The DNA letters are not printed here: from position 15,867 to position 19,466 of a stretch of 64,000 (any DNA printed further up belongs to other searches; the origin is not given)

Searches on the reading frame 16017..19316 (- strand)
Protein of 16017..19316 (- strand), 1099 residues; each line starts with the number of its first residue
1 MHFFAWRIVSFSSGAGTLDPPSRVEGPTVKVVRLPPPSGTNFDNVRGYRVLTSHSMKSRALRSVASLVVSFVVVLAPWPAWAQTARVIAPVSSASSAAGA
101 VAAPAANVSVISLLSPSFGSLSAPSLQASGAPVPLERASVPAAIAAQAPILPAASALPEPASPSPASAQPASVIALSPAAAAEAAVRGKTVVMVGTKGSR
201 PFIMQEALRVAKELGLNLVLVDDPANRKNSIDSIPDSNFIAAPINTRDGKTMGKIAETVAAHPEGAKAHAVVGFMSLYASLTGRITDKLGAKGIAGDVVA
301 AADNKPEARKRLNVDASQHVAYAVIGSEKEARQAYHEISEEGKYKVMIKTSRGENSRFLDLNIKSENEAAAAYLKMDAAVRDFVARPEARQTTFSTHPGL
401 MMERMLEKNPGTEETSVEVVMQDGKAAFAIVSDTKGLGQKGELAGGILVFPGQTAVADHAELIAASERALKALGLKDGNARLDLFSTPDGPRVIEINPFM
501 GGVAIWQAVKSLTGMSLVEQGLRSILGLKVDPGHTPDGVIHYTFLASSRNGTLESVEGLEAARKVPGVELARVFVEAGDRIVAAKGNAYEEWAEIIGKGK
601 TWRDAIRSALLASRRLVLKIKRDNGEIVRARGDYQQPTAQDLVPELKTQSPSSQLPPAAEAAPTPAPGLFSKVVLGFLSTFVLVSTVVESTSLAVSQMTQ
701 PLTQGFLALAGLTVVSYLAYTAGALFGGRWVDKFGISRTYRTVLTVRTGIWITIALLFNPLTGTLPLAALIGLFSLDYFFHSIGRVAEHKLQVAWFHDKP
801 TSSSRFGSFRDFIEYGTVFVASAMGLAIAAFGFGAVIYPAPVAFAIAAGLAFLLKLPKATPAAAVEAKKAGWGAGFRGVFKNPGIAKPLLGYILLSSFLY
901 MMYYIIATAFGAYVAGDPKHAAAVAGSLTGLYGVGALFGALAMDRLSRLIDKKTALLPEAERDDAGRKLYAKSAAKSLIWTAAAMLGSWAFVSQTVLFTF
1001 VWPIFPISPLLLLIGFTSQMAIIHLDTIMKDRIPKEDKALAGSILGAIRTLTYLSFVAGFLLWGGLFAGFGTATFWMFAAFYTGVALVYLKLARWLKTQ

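Call 18: search_protein_families(library=ncbifam, proteins=[window:16017-19316:-], max_evalue=1e-12)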
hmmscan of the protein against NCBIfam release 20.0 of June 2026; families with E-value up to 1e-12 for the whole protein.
window:16017-19316:- (1099 aa): 1 family
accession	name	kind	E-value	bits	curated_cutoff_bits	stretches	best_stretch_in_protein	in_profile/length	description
NF002563.0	PRK02186.1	subfamily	8.1e-15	54.1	625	1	278-628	81-404/890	argininosuccinate lyase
